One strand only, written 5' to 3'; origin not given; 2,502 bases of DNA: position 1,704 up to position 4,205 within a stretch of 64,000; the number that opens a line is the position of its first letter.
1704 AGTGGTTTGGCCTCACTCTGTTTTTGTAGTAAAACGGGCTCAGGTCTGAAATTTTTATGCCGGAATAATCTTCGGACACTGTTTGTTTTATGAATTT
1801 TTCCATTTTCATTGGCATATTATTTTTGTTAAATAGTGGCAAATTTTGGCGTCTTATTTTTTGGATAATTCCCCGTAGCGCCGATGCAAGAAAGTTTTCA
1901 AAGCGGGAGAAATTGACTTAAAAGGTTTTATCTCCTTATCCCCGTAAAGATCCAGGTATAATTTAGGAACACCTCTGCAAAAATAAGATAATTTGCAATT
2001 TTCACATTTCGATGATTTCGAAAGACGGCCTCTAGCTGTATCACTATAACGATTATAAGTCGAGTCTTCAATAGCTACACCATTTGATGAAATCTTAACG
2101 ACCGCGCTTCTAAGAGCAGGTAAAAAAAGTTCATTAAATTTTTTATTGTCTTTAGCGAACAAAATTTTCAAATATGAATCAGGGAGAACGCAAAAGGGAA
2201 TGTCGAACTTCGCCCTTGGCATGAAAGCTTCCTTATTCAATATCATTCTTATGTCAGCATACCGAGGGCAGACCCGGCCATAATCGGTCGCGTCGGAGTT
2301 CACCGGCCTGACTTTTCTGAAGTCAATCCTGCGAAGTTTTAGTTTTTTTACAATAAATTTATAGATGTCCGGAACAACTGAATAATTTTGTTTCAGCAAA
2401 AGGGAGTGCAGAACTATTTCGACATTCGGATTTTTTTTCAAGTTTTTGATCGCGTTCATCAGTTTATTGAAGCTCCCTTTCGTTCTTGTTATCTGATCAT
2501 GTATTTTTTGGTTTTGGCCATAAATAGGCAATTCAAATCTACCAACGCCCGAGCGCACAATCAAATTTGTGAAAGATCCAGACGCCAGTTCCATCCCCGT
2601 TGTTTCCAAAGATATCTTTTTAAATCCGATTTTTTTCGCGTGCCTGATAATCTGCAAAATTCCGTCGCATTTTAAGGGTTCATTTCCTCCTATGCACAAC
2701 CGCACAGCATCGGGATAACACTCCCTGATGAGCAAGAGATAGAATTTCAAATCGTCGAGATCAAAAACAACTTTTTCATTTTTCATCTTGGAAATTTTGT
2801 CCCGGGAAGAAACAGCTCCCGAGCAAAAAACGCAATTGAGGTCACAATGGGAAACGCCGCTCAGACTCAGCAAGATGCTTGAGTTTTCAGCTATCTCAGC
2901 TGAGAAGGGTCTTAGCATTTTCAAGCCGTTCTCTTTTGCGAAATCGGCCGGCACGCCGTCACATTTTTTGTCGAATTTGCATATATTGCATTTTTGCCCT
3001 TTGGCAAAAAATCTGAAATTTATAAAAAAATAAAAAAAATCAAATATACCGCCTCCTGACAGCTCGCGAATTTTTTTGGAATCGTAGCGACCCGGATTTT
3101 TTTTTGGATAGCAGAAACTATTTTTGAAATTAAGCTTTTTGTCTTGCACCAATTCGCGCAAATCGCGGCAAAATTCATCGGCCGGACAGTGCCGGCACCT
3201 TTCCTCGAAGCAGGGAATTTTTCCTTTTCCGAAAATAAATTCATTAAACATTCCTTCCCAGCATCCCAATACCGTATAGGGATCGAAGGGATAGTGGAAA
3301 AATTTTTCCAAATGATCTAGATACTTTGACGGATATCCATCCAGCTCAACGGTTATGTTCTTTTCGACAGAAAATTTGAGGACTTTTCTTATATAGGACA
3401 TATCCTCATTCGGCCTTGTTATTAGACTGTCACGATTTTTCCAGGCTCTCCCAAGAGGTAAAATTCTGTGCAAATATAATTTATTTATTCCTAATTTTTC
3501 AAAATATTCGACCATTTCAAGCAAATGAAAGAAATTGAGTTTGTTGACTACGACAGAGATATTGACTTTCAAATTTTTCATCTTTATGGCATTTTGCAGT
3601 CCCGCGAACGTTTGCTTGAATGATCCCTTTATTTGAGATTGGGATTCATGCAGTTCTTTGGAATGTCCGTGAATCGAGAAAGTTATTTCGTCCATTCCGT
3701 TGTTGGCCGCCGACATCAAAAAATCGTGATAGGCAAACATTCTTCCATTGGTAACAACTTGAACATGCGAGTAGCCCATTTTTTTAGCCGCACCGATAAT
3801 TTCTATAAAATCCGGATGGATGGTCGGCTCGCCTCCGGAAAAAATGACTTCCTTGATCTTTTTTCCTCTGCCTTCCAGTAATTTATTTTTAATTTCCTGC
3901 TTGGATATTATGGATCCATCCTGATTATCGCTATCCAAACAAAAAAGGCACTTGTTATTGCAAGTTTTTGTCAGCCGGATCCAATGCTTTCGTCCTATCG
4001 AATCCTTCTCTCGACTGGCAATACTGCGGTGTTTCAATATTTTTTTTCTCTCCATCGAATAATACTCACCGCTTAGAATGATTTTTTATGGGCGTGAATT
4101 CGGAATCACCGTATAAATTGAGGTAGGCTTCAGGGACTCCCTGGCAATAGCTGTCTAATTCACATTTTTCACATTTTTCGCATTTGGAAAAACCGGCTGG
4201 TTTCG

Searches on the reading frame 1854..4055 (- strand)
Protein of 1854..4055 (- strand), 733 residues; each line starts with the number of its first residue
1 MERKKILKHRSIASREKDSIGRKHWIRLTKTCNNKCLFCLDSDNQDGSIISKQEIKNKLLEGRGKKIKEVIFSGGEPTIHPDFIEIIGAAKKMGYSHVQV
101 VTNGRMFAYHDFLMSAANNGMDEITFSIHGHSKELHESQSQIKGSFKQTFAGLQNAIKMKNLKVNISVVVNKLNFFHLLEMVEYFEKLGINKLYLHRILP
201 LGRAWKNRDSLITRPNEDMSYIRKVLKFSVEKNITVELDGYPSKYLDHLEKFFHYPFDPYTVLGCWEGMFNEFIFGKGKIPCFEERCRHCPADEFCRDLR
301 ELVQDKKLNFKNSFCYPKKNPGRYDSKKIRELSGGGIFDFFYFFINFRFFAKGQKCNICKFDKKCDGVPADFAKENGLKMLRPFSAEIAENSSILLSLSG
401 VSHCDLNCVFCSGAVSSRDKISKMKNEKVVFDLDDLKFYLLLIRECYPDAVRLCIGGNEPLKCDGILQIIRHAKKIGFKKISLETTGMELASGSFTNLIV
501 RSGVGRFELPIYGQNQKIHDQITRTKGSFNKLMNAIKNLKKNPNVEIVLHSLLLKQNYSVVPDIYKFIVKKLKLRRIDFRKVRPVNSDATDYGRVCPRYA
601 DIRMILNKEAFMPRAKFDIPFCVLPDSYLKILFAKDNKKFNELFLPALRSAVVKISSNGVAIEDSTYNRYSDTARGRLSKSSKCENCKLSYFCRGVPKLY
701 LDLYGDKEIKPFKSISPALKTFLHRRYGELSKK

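Call 17: search_protein_families(library=ncbifam, proteins=[window:1854-4055:-], max_evalue=0.00001)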
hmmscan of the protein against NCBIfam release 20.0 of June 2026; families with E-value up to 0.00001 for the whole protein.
window:1854-4055:- (733 aa): 51 families (the best 25 are shown)
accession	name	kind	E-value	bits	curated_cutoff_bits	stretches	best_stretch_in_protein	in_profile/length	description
NF038332.1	rSAM_rare_HxsC4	exception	1.8e-65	221.3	500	2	10-226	3-222/335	radical SAM protein HxsC4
TIGR03977.1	rSAM_pair_HxsC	equivalog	7.3e-46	156.4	267.9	2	24-242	27-249/292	His-Xaa-Ser system radical SAM maturase HxsC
TIGR02668.1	moaA_archaeal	equivalog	7.6e-33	113.8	325.25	2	26-204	14-192/303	GTP 3',8-cyclase MoaA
TIGR04051.1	rSAM_NirJ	equivalog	3e-32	112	515.45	2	27-210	7-188/354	heme d1 biosynthesis radical SAM protein NirJ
NF050035.1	rSAM_WgK_link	exception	4e-31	108.3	650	2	26-261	13-244/367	radical SAM/SPASM peptide maturase WgkB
TIGR04317.1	W_rSAM_matur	equivalog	1e-30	107.1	380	2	23-230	5-215/349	tungsten cofactor oxidoreductase radical SAM maturase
TIGR02666.1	moaA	equivalog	6.4e-29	101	284.05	2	26-195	14-190/336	GTP 3',8-cyclase MoaA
TIGR04545.1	rSAM_ahbD_hemeb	equivalog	7.4e-29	101.2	500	2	27-214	5-191/339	heme b synthase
TIGR04053.2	TIGR04053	equivalog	2.7e-28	99.3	395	2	28-219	14-206/366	TIGR04053 family radical SAM/SPASM domain-containing protein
NF045702.1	rSAM_GDGT_ether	equivalog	4e-28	98.3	450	2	26-184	90-252/486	tetraether lipid synthase Tes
NF045646.2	rSAM_Se_TrsS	equivalog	4.1e-28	98.1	490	2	26-184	90-250/441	radical SAM (seleno)protein TrsS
NF001199.0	PRK00164.2-1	equivalog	4.1e-27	95.1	231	2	26-189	16-179/308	GTP 3',8-cyclase MoaA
TIGR04133.1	rSAM_w_lipo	hypoth_equivalog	1.1e-26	93.6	425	2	27-228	29-234/350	TIGR04133 family radical SAM/SPASM protein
TIGR04054.1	rSAM_NirJ1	equivalog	3.8e-26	91.6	650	2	27-234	41-241/387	putative heme d1 biosynthesis radical SAM protein NirJ1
TIGR04303.1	GeoRSP_rSAM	equivalog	2.7e-25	89.7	400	2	28-239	11-219/325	GeoRSP system radical SAM/SPASM protein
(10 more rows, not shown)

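Call 35: search_protein_families(library=padloc, proteins=[window:1854-4055:-], max_evalue=0.001)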
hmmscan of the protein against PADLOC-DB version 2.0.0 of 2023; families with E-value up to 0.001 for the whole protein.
window:1854-4055:- (733 aa): 3 families
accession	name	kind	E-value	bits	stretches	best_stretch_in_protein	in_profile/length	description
PDLC02904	pVip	-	7.6e-32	108.9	2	27-213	8-186/262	Viperins associated with kinases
PDLC02903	pVip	-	2.7e-28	97.2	2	27-204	5-177/257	Viperins not associated with kinases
PDLC02905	pVip-kinase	-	7.4e-09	33.3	1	27-200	187-365/474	Viperin-kinase fusion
